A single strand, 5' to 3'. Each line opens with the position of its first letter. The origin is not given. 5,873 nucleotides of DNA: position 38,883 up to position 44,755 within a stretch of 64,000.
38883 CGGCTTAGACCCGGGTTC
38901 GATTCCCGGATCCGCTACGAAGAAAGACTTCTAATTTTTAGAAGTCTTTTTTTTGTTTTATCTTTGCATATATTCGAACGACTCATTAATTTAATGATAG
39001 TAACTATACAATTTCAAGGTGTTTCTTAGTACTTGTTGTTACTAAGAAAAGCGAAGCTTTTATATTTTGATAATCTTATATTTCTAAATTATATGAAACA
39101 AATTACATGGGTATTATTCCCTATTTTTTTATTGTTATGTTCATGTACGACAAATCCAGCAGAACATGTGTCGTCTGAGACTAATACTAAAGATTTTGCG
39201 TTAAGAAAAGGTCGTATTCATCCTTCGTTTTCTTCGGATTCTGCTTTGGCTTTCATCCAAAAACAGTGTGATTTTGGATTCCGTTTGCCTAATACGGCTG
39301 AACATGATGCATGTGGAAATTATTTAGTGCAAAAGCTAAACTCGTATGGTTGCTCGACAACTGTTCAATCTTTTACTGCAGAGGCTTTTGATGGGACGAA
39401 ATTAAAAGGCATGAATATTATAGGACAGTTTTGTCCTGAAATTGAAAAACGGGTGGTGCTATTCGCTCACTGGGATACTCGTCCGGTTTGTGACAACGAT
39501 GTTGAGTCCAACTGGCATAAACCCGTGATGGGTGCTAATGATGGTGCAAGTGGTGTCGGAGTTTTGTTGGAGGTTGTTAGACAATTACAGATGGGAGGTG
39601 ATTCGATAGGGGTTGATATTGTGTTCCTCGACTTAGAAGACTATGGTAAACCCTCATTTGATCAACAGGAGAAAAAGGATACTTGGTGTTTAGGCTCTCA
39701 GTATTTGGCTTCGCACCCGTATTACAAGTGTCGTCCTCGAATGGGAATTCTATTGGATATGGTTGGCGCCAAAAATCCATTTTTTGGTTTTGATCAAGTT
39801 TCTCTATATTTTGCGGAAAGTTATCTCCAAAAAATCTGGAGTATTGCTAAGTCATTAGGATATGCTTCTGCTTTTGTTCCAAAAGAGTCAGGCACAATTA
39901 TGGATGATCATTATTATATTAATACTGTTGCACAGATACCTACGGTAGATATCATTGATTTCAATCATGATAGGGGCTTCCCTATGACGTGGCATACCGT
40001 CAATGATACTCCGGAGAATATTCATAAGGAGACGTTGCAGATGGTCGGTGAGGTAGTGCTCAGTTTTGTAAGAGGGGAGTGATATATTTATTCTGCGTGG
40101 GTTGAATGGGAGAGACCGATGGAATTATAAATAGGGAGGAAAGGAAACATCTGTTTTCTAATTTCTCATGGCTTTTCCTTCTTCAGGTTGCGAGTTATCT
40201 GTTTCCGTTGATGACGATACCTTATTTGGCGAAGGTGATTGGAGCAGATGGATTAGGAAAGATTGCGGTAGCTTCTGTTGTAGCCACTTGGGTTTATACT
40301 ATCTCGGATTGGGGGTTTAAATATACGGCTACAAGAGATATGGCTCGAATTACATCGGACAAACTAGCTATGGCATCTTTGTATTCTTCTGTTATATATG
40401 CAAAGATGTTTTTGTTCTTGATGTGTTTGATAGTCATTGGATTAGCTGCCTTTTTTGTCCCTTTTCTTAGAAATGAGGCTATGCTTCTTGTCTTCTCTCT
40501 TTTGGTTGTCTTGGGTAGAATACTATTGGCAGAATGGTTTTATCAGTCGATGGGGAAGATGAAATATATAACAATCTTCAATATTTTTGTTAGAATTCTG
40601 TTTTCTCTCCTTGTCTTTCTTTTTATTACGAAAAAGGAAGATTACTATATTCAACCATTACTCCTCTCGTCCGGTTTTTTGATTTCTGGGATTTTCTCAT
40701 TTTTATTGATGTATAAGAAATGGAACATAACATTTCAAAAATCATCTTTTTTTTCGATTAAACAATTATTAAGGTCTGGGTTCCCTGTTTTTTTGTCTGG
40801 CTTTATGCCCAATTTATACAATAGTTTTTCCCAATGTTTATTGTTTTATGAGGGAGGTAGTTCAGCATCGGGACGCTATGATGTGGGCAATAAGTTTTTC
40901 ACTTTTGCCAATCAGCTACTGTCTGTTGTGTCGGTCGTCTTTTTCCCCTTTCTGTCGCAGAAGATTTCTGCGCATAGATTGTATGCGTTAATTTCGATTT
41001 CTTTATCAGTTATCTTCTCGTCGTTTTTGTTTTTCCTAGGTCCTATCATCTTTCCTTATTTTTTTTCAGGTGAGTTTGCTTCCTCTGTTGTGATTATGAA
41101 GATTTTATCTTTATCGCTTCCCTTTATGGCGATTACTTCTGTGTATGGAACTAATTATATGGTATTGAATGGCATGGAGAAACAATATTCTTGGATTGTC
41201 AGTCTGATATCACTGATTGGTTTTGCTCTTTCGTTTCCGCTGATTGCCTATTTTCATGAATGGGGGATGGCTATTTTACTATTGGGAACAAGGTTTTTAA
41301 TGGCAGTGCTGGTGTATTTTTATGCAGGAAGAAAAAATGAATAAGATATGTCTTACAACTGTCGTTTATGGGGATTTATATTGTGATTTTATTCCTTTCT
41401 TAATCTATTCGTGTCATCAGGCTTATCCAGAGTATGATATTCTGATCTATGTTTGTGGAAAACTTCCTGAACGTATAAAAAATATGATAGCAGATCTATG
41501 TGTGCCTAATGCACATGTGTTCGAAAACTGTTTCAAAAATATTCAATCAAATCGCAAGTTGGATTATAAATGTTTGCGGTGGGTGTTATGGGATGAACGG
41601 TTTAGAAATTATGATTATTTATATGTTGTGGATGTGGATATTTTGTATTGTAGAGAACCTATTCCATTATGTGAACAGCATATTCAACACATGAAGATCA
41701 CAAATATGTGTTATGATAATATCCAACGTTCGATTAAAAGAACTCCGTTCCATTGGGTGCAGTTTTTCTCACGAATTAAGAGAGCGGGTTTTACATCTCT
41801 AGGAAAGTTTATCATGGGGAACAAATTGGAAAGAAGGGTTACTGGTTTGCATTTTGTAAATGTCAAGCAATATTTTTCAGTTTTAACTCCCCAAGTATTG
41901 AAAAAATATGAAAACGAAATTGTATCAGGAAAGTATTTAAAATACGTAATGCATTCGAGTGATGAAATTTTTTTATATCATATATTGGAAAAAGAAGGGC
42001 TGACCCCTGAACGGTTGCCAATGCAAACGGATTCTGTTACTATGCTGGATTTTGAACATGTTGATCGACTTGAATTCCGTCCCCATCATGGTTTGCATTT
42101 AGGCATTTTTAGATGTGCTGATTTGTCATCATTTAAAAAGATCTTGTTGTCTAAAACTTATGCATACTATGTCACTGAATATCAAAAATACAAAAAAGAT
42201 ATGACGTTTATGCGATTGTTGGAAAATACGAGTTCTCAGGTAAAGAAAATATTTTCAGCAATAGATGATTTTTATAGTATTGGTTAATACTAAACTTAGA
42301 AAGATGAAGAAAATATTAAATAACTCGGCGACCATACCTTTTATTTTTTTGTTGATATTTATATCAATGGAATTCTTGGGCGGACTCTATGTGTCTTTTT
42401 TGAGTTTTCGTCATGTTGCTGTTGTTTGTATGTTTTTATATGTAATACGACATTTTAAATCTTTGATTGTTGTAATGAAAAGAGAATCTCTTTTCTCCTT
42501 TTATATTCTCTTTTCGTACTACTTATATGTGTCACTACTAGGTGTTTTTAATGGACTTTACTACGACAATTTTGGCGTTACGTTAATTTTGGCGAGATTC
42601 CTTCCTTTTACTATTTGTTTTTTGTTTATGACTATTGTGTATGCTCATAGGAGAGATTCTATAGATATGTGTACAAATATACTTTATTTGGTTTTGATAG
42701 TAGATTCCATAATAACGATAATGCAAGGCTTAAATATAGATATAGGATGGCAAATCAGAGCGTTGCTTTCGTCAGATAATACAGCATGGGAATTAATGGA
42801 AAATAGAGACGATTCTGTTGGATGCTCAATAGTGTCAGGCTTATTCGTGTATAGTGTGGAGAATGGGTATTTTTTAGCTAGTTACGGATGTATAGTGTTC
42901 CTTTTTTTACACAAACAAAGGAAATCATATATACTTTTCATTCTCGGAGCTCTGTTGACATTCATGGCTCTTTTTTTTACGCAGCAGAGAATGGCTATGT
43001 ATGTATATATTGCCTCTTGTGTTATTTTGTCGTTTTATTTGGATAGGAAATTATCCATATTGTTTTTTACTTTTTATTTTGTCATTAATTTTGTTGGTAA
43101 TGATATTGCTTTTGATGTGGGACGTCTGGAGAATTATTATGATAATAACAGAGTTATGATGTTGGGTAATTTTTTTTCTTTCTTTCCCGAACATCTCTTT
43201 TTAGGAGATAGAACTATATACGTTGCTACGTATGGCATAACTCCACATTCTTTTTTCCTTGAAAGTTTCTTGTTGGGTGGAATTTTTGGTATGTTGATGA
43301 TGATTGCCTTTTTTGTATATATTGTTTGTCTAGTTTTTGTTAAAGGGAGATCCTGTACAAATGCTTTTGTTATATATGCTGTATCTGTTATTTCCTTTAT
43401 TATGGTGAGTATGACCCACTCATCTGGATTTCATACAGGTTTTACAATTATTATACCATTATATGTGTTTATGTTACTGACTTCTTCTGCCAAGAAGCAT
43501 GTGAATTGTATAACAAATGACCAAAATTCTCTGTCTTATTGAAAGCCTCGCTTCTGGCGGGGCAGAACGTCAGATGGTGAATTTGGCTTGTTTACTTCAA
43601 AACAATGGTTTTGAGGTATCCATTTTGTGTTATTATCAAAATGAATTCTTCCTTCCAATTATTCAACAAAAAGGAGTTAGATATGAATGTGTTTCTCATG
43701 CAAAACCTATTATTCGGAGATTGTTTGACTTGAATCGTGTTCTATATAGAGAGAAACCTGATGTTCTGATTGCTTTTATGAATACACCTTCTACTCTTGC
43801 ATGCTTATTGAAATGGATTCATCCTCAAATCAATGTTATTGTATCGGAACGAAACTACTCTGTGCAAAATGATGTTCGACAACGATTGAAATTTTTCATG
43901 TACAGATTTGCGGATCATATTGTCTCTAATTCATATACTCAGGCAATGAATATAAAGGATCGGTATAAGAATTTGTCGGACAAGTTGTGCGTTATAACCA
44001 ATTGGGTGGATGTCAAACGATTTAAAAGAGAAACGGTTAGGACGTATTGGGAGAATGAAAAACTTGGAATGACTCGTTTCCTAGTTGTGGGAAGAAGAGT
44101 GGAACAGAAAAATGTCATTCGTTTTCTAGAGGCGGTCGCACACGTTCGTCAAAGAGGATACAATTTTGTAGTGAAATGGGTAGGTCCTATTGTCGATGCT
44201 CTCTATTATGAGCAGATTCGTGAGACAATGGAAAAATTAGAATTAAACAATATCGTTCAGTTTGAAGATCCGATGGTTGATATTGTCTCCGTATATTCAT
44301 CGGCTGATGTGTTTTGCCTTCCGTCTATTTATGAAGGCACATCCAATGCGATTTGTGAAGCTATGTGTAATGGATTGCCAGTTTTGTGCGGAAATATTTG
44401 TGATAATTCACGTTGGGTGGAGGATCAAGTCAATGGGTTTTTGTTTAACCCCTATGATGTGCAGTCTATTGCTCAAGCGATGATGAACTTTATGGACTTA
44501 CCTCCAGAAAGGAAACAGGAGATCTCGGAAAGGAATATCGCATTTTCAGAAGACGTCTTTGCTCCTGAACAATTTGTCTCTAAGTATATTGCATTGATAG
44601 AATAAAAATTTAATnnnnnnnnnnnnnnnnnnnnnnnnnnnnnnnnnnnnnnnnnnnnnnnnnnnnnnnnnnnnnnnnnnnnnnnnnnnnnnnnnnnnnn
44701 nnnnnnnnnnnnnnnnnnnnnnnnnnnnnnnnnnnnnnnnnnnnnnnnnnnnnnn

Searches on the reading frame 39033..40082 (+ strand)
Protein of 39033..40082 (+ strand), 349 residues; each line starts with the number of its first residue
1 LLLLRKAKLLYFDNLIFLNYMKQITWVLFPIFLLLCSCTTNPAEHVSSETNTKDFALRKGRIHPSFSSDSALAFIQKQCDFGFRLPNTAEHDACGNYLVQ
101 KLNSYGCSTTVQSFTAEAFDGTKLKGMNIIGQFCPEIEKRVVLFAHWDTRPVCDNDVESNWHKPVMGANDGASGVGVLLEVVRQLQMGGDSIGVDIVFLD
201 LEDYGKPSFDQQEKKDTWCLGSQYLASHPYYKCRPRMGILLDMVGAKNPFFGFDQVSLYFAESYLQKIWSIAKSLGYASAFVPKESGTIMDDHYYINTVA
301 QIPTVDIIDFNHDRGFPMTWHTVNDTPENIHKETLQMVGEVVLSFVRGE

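Call 7: search_protein_families(library=pfam, proteins=[window:39033-40082:+], max_evalue=0.001)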
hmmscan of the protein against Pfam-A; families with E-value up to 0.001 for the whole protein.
window:39033-40082:+ (349 aa): 1 family
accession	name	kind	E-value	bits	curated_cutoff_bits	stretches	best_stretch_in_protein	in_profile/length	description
PF04389.22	Peptidase_M28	-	2.2e-32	112.8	21.3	1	128-346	1-193/193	Peptidase family M28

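Call 47: search_protein_families(library=ncbifam, proteins=[window:39033-40082:+], max_evalue=1)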
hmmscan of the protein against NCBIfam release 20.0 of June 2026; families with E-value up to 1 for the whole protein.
window:39033-40082:+ (349 aa): 3 families
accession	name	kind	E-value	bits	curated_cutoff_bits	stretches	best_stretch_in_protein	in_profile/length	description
NF007568.0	PRK10199.1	equivalog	8.9e-06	25.2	298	1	124-206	95-179/346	aminopeptidase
TIGR01900.1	dapE-gram_pos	equivalog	0.0017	17.3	304.2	1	126-203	45-124/351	succinyl-diaminopimelate desuccinylase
NF005914.0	PRK07907.1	subfamily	0.18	10.6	300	1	91-209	43-165/456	hypothetical protein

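Call 48: search_solved_structures(query=window:39033-40082:+, max_evalue=0.00001)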
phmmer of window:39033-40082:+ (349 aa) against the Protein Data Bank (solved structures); distinct sequences matched with E-value up to 0.00001: 32.
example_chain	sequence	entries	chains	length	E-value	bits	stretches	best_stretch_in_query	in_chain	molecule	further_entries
4fuu_A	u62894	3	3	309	1.5e-91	309.9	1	63-347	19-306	Leucine aminopeptidase | Glutamine cyclotransferase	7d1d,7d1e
6qro_A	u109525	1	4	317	3.2e-89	302.3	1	52-347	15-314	Glutamine cyclotransferase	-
3gux_A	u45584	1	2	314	1.9e-88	299.7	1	63-347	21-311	putative Zn-dependent exopeptidase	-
3tc8_A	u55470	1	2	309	2.6e-82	279.5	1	63-346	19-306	Leucine aminopeptidase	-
6qql_A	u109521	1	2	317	7e-70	238.6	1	65-346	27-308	Glutamine cyclotransferase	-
7cje_A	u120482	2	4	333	7.6e-70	238.5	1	65-346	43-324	Glutamine cyclotransferase-related protein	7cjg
7d1b_A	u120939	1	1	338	2.1e-30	108.8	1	67-347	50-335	Leucine aminopeptidase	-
4f9v_A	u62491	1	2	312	3.2e-12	49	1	88-346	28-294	CG32412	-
4f9u_A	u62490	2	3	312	1.6e-11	46.7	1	88-346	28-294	CG32412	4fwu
7d17_A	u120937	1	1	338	5.2e-09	38.4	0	258-342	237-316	Glutaminyl-peptide cyclotransferase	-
4fbe_A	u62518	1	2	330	1.8e-08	36.6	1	84-282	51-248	CG5976, isoform B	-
7d18_A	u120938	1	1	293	2.5e-08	36.2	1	138-347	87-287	Peptidase M28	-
4fai_A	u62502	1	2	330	9.4e-08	34.3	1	84-282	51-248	CG5976, isoform B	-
3si2_A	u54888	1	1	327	5.1e-07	31.9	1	126-346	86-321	Glutaminyl-peptide cyclotransferase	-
3si1_A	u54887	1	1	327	6.4e-07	31.6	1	126-346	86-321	Glutaminyl-peptide cyclotransferase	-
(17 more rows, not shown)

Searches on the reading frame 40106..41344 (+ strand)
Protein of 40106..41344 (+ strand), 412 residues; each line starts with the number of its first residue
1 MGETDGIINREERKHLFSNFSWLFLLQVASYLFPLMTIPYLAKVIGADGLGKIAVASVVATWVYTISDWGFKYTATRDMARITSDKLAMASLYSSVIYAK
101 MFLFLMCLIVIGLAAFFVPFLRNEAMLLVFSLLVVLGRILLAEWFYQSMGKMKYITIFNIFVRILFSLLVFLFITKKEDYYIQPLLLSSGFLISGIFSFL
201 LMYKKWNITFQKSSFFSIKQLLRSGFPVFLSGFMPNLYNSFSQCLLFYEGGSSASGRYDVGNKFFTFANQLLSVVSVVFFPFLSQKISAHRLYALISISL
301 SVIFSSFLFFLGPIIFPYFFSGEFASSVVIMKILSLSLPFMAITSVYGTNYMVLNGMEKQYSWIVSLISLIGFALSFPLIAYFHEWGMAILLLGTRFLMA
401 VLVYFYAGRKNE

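Call 7: search_protein_families(library=pfam, proteins=[window:40106-41344:+], max_evalue=0.001)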
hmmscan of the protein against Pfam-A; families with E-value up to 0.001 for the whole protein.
window:40106-41344:+ (412 aa): 1 family
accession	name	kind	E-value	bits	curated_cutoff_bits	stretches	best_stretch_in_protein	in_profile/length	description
PF01943.22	Polysacc_synt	-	6.6e-34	118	28.2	1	18-285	3-272/274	Polysaccharide biosynthesis protein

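Call 25: find_encoding_contigs(protein=window:40106-41344:+, flank=10000, max_places=8)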
Protein window:40106-41344:+ (412 aa): 4 contigs read that carry it; 3 places shown.
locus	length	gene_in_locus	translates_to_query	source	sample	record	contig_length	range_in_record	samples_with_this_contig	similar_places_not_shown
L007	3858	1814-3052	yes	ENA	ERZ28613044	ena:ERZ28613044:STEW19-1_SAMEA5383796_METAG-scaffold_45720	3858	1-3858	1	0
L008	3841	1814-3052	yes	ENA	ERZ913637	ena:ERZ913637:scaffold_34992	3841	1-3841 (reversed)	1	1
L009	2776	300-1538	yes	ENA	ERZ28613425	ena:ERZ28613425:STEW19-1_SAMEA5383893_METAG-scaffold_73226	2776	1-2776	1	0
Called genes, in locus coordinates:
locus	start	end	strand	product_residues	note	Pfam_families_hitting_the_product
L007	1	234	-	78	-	?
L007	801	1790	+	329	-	PF04389:Peptidase_M28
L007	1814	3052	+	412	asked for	PF01943:Polysacc_synt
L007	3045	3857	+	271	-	?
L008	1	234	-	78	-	?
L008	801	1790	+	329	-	PF04389:Peptidase_M28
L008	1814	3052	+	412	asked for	PF01943:Polysacc_synt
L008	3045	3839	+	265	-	?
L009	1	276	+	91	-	?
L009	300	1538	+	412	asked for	PF01943:Polysacc_synt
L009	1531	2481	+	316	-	-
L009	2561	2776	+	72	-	?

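Call 69: find_encoding_contigs(protein=L007:801-1790:+, flank=10000, max_places=8)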
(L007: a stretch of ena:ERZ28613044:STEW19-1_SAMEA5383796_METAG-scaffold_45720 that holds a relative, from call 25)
Protein L007:801-1790:+ (329 aa): 3 contigs read that carry it; 2 places shown.
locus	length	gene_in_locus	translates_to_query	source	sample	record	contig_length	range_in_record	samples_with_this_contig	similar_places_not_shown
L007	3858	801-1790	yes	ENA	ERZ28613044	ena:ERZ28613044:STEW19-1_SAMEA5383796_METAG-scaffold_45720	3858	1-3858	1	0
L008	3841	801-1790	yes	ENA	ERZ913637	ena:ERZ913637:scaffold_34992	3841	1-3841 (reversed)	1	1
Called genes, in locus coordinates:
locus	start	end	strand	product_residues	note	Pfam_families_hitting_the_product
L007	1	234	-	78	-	?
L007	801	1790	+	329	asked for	PF04389:Peptidase_M28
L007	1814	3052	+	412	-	PF01943:Polysacc_synt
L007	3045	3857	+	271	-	?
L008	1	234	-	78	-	?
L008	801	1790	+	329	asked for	PF04389:Peptidase_M28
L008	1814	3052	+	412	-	PF01943:Polysacc_synt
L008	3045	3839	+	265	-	?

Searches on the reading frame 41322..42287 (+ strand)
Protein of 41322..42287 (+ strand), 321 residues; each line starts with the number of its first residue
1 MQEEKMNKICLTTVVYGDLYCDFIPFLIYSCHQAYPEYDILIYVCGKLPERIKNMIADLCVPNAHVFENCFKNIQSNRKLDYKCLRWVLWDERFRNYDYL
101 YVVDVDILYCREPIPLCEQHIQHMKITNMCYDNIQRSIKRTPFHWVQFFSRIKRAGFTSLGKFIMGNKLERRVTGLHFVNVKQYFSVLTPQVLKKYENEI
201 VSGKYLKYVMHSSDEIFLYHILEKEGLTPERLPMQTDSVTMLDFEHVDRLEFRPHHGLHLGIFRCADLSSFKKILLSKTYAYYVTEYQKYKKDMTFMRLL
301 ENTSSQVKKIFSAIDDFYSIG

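Call 7: search_protein_families(library=pfam, proteins=[window:41322-42287:+], max_evalue=0.001)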
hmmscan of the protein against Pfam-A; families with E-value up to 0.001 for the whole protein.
window:41322-42287:+ (321 aa): 0 families

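Call 17: search_protein_families(library=pfam, proteins=[window:41322-42287:+], max_evalue=0.1)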
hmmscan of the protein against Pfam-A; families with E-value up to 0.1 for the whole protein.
window:41322-42287:+ (321 aa): 2 families
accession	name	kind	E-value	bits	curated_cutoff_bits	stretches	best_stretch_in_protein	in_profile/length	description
PF20353.3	DUF6648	-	0.012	15.9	27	1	175-228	113-165/182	Family of unknown function (DUF6648)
PF10294.15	Methyltransf_16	-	0.048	13.8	21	1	66-154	81-173/174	Lysine methyltransferase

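Call 47: search_protein_families(library=ncbifam, proteins=[window:41322-42287:+], max_evalue=1)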
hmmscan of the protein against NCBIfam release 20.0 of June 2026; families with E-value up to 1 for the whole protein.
window:41322-42287:+ (321 aa): 0 families

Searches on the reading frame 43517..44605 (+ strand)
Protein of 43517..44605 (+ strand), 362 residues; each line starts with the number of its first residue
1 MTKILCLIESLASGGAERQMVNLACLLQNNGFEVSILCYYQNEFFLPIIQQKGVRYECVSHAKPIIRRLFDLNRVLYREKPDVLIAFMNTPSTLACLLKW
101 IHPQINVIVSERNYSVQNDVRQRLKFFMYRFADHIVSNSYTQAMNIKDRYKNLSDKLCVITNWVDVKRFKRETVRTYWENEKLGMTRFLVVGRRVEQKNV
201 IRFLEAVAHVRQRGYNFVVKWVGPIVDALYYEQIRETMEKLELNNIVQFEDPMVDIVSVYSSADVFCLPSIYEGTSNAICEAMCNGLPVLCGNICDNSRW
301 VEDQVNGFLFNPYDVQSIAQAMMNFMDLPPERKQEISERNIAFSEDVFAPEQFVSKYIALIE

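Call 8: search_protein_families(library=pfam, proteins=[window:43517-44605:+], max_evalue=0.001)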
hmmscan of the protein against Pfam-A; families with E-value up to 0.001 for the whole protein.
window:43517-44605:+ (362 aa): 5 families
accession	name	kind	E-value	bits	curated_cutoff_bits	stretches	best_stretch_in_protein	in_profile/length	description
PF00534.26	Glycos_transf_1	-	3.6e-28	98.7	26.4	1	186-334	16-164/172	Glycosyl transferases group 1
PF13692.12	Glyco_trans_1_4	-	2.2e-25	90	27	1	187-325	3-139/142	Glycosyl transferases group 1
PF13439.12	Glyco_transf_4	-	2.9e-14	53.9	28.5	1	14-168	2-170/170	Glycosyltransferase Family 4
PF13579.12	Glyco_trans_4_4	-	9.3e-08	33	29.7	1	14-163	1-158/158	Glycosyl transferase 4-like domain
PF20706.3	GT4-conflict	-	0.00084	18.9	26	0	182-301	194-320/385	Family 4 Glycosyltransferase in conflict systems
